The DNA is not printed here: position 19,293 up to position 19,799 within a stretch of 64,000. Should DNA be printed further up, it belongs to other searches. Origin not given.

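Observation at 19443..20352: hicB-hicA toxin-antitoxin pair translationally coupled into nuoC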

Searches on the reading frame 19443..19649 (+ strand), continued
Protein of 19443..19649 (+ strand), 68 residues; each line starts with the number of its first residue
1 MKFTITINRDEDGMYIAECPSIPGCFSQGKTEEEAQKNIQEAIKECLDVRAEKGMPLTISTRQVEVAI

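Call 83: find_encoding_contigs(protein=P0229, flank=1500, max_places=6)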
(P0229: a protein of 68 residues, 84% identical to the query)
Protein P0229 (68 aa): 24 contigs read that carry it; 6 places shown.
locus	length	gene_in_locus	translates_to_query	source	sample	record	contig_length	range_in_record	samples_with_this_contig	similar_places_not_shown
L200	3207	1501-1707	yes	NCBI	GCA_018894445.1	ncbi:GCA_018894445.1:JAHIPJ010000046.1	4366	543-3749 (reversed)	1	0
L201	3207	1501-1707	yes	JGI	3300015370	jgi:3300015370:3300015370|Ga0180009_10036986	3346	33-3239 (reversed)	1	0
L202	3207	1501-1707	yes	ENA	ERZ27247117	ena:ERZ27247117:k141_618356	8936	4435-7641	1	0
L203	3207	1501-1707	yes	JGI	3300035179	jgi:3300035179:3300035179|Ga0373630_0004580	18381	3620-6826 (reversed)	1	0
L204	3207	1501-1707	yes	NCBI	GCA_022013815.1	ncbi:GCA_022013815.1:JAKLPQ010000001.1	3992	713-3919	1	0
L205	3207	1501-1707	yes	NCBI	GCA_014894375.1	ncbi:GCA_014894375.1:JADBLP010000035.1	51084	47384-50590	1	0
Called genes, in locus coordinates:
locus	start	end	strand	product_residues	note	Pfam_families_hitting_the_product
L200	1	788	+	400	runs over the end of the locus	PF13439:Glyco_transf_4, PF13579:Glyco_trans_4_4 (weak), PF00534:Glycos_transf_1, PF13692:Glyco_trans_1_4, PF13524:Glyco_trans_1_2 (weak)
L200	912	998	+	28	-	PF03721:UDPG_MGDP_dh_N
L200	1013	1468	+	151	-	PF00908:dTDP_sugar_isom, PF05523:FdtA, PF14667:Polysacc_synt_C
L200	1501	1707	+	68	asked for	PF15919:HicB_lk_antitox, PF21748:UPF0150 (weak)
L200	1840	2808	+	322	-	PF01073:3Beta_HSD, PF01370:Epimerase, PF02719:Polysacc_synt_2, PF04321:RmlD_sub_bind, PF07993:NAD_binding_4, PF16363:GDP_Man_Dehyd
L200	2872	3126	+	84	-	-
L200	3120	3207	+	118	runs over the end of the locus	PF02452:PemK_toxin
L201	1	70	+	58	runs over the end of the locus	?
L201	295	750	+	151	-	PF00908:dTDP_sugar_isom, PF05523:FdtA, PF14667:Polysacc_synt_C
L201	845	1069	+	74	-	-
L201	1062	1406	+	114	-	PF02452:PemK_toxin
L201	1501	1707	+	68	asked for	PF15919:HicB_lk_antitox, PF21748:UPF0150 (weak)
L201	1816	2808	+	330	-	PF01073:3Beta_HSD, PF01370:Epimerase, PF02719:Polysacc_synt_2, PF04321:RmlD_sub_bind, PF07993:NAD_binding_4, PF16363:GDP_Man_Dehyd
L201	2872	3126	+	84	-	-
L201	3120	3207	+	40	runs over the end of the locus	?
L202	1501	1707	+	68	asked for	PF15919:HicB_lk_antitox, PF21748:UPF0150 (weak)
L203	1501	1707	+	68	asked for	PF15919:HicB_lk_antitox, PF21748:UPF0150 (weak)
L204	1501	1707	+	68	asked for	PF15919:HicB_lk_antitox, PF21748:UPF0150 (weak)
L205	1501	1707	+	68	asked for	PF15919:HicB_lk_antitox, PF21748:UPF0150 (weak)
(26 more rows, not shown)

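Call 84: find_encoding_contigs(protein=P0139, flank=1500, max_places=6)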
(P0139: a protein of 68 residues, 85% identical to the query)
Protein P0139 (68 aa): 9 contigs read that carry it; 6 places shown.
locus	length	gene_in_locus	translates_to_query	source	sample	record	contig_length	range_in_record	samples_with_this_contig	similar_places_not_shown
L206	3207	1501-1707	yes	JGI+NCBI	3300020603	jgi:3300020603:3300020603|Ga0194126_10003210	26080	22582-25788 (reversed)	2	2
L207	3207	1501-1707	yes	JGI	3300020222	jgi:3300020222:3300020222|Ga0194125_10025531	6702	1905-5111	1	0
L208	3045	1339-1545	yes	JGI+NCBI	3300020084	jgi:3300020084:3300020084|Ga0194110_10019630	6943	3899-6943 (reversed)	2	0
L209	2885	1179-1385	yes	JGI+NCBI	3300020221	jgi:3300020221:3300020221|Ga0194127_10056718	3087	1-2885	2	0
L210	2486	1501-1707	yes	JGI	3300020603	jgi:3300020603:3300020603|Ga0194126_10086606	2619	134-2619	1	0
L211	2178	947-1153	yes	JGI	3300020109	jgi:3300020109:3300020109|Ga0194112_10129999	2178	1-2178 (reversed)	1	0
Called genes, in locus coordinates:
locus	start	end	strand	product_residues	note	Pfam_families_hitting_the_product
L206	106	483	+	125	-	-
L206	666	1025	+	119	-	PF05973:Gp49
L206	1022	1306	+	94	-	PF13744:HTH_37, PF12844:HTH_19, PF13443:HTH_26 (weak), PF13560:HTH_31, PF01381:HTH_3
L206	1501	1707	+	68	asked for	PF15919:HicB_lk_antitox, PF21748:UPF0150 (weak)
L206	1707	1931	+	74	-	PF07927:HicA_toxin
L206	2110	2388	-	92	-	PF01934:HepT-like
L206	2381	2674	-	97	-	PF01909:NTP_transf_2, PF18765:Polbeta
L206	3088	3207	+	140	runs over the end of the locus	PF00106:adh_short, PF08659:KR (faint), PF13561:adh_short_C2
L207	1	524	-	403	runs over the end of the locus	PF06050:HGD-D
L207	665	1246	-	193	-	PF10646:Germane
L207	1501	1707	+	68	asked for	PF15919:HicB_lk_antitox, PF21748:UPF0150 (weak)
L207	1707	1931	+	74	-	PF07927:HicA_toxin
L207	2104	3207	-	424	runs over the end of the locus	PF00079:Serpin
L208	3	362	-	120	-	PF06050:HGD-D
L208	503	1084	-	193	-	PF10646:Germane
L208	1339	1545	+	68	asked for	PF15919:HicB_lk_antitox, PF21748:UPF0150 (weak)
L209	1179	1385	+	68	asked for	PF15919:HicB_lk_antitox, PF21748:UPF0150 (weak)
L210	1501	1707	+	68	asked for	PF15919:HicB_lk_antitox, PF21748:UPF0150 (weak)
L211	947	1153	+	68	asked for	PF15919:HicB_lk_antitox, PF21748:UPF0150 (weak)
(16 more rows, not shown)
